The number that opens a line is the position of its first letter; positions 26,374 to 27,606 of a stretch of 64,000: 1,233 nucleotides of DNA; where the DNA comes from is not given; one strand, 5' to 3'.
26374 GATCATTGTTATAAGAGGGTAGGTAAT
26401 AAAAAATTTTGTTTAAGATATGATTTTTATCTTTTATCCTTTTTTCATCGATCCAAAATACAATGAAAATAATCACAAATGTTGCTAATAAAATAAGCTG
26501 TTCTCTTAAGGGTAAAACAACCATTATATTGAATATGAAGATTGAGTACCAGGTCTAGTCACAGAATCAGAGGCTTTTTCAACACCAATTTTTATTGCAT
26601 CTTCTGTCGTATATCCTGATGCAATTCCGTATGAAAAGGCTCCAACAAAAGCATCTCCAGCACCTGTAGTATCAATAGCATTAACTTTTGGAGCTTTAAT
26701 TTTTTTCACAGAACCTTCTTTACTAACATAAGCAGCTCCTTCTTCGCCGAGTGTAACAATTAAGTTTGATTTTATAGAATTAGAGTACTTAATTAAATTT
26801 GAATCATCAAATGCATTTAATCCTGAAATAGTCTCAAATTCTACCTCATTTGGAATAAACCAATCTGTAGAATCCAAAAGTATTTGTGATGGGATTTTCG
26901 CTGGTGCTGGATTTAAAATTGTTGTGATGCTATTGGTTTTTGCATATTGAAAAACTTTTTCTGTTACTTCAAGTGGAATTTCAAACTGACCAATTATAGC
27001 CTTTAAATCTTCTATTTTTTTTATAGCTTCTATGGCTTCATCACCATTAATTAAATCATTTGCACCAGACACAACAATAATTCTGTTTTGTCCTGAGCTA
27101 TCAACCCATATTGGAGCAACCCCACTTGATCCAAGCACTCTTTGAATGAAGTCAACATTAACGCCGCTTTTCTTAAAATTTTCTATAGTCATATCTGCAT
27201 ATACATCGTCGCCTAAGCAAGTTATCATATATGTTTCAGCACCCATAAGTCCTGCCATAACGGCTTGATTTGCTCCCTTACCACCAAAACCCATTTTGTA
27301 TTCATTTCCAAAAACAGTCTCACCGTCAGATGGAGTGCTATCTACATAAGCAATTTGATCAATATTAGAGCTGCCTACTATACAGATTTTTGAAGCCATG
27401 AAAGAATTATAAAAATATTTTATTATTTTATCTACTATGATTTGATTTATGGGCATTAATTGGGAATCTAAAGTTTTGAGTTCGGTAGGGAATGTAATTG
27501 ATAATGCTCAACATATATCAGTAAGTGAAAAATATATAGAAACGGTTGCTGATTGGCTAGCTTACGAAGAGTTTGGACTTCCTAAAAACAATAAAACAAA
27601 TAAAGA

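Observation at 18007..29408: Riboswitch-gated ECF importer embedded in a nucleoside-cleaving gene set: candidate queuosine / 7-deazapurine nucleoside salvage locus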

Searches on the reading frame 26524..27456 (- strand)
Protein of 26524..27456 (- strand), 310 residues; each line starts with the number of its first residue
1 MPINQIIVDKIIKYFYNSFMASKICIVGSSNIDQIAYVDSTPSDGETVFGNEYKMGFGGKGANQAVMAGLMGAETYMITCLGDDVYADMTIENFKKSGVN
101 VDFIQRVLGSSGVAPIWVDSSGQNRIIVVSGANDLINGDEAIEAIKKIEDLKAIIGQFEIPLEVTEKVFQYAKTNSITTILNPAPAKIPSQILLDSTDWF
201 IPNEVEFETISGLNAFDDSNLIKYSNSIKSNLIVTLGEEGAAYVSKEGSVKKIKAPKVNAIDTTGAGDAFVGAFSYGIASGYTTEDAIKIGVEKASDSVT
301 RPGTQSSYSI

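Call 7: search_protein_families(library=pfam, proteins=[window:26524-27456:-], max_evalue=0.01)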
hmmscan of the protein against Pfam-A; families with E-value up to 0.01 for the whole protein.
window:26524-27456:- (310 aa): 2 families
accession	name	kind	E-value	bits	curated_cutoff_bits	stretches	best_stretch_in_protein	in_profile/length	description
PF00294.29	PfkB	-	1.2e-59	202.6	25.8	1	22-307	2-298/302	pfkB family carbohydrate kinase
PF08543.17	Phos_pyr_kin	-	0.00013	21.9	27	1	183-293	106-226/246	Phosphomethylpyrimidine kinase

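Call 10: search_protein_families(library=ncbifam, proteins=[window:26524-27456:-], max_evalue=0.001)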
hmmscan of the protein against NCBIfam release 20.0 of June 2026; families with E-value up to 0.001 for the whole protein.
window:26524-27456:- (310 aa): 25 families
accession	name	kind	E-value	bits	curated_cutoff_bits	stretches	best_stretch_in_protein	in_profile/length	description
TIGR02152.1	D_ribokin_bact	equivalog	1.4e-86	290.6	299.65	1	24-308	1-290/298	ribokinase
NF008353.0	PRK11142.1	equivalog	6.7e-65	219.6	341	1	21-307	2-292/307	ribokinase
NF041134.1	R1P_kin_Thcocales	equivalog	6e-31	107.9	500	1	25-306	4-270/291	ADP-dependent ribose-1-phosphate kinase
TIGR03828.1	pfkB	equivalog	7.6e-22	77.7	292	1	32-305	10-288/305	1-phosphofructokinase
TIGR03168.1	1-PFK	subfamily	1.5e-21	76.6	216.4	1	32-306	10-289/305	hexose kinase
TIGR04382.1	myo_inos_iolC_N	equivalog_domain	1.2e-19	70.7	300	2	186-303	178-294/309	5-dehydro-2-deoxygluconokinase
NF053626.1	RibKinHalex1628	equivalog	9.4e-18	64.7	330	1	24-288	4-262/293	ATP-dependent ribose-1-phosphate kinase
TIGR02198.1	rfaE_dom_I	equivalog_domain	2.9e-17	62.8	345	1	51-305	41-303/315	D-glycero-beta-D-manno-heptose-7-phosphate kinase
NF041164.1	NucKinThplmales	equivalog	6.8e-16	58.3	450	1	198-300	175-273/295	nucleoside kinase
NF007355.0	PRK09850.1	equivalog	9.6e-15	54.4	540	1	23-289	6-277/313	pseudouridine kinase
NF049991.1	TagKinase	equivalog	3.2e-14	52.5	420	1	70-303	53-300/321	tagatose kinase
NF041320.1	pfkB_Halo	equivalog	3.6e-14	52.9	400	1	31-305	10-283/302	1-phosphofructokinase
NF007321.0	PRK09813.1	equivalog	7.1e-14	51.9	247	1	231-300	188-256/261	fructoselysine 6-kinase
NF006957.1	PRK09434.1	equivalog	7.8e-14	51.9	450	1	207-286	190-268/302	fructokinase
NF007416.0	PRK09954.1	equivalog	3.9e-13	49.1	561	1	26-296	62-337/362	sugar kinase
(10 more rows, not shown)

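Call 71: search_solved_structures(query=window:26524-27396:-, max_evalue=1e-20, show_alignments=2)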
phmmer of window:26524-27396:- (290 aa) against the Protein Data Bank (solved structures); distinct sequences matched with E-value up to 1e-20: 15.
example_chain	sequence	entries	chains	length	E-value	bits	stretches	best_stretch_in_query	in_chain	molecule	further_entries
3ry7_A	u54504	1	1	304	4.7e-50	173.7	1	2-288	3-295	Ribokinase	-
4x8f_A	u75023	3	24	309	3.5e-47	164.3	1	2-287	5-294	Ribokinase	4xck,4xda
6wjz_A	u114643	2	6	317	1.9e-44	155.3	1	3-288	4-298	Ribokinase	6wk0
5byc_A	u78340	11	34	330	2.2e-44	155.1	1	3-288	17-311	Ribokinase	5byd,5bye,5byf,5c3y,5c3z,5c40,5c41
2fv7_A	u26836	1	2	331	2.2e-44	155.1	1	3-288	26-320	Ribokinase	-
1gqt_A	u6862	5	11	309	9.3e-43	149.8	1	3-287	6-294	RIBOKINASE | PROTEIN (RIBOKINASE)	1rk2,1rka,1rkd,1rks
1vm7_A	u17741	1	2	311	1.1e-41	146.2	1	4-288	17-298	ribokinase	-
5zwy_A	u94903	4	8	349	2e-40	142.1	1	3-288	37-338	Ribokinase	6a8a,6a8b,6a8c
6znx_A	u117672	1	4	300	1.3e-38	136.2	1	4-287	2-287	Ribokinase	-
8cqx_A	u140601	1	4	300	4.8e-38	134.3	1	4-287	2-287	Ribokinase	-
6ilr_A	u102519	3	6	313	8.5e-31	110.6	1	3-279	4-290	Ribokinase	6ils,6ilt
11bl_A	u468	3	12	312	2.1e-30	109.3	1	3-284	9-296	Ribokinase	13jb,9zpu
3go6_A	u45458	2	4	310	7.6e-27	97.6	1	2-255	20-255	RIBOKINASE RBSK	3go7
6whj_A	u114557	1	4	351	8.4e-26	94.2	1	2-256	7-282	Ribokinase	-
9m8t_A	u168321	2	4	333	4.6e-23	85.2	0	4-202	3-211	Ribokinase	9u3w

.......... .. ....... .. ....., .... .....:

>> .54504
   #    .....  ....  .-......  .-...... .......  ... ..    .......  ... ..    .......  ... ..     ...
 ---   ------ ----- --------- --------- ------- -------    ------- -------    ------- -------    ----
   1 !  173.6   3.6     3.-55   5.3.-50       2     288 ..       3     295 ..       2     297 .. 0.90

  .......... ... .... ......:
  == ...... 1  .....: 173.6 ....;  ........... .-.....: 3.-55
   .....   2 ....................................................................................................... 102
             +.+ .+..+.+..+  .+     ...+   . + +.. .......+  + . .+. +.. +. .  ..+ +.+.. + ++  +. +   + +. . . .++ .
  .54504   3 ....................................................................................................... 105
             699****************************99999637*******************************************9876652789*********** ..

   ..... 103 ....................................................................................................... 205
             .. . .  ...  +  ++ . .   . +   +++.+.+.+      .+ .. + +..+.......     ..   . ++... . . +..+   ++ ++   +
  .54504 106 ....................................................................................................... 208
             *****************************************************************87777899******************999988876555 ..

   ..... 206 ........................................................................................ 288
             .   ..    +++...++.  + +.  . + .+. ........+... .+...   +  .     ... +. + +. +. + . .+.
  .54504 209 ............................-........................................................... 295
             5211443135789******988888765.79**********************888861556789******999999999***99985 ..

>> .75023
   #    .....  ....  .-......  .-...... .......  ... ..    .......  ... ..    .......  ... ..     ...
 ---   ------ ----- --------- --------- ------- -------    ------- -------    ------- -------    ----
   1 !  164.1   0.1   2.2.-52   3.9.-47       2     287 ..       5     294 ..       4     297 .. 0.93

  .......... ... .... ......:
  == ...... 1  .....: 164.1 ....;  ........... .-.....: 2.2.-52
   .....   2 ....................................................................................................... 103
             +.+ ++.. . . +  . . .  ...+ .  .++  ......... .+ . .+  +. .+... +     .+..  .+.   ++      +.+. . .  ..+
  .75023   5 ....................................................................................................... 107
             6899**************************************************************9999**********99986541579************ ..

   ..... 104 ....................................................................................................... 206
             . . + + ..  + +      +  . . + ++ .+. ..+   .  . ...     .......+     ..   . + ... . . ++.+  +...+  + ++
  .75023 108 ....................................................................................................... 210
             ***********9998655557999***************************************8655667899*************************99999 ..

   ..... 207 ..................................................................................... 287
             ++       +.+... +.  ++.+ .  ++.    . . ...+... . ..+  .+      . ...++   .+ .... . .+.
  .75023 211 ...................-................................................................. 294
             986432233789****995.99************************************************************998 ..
